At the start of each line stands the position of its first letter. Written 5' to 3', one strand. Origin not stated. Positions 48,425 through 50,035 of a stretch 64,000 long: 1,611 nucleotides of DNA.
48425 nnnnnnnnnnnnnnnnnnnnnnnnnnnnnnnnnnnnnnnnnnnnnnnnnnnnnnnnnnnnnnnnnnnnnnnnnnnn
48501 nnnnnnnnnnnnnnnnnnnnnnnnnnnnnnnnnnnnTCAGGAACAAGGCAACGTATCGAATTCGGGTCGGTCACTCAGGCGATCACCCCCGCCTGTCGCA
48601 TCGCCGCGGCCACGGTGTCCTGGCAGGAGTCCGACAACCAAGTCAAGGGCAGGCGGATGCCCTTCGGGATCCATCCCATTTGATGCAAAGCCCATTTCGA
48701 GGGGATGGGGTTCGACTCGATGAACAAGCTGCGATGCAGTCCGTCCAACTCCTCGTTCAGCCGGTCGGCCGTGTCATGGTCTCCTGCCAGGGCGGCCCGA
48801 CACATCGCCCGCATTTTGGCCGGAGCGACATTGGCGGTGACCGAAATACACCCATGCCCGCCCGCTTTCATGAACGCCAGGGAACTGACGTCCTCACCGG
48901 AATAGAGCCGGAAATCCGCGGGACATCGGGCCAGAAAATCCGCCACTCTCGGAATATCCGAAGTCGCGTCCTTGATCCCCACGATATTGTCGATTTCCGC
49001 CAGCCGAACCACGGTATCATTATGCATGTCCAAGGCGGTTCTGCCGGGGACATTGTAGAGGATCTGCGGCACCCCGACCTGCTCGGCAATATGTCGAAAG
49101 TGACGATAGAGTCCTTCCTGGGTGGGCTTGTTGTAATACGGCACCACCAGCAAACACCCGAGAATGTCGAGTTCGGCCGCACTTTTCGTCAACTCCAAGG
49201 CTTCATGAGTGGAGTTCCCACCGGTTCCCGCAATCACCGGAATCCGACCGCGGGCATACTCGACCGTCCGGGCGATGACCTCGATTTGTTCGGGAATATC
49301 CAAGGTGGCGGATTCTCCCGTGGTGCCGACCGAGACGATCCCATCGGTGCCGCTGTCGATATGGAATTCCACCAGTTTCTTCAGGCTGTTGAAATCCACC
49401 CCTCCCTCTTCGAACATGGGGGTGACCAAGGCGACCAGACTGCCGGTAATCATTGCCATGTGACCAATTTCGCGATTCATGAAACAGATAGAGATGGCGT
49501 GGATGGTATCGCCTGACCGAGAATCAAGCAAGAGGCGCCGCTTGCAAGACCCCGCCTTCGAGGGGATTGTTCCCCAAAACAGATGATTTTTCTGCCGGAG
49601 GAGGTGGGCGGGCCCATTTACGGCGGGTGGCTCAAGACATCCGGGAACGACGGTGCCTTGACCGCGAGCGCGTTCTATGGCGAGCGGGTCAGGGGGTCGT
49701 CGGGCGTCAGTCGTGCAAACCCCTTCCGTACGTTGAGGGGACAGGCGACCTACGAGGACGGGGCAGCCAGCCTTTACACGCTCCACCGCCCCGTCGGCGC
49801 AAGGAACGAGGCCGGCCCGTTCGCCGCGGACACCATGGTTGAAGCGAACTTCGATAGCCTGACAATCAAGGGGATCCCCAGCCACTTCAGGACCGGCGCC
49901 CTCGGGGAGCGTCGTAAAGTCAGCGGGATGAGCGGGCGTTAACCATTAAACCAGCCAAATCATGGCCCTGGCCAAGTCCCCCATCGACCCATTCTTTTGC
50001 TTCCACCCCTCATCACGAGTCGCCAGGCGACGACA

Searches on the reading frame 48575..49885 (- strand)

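Call 22: search_protein_families(library=pfam, proteins=[window:48575-49885:-], max_evalue=0.001)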
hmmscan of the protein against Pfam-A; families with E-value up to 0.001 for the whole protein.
window:48575-49885:- (436 aa): 1 family
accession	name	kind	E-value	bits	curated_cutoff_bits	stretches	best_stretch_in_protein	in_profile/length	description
PF00701.28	DHDPS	-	6.3e-99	330.8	22.1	1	146-431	2-288/289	Dihydrodipicolinate synthetase family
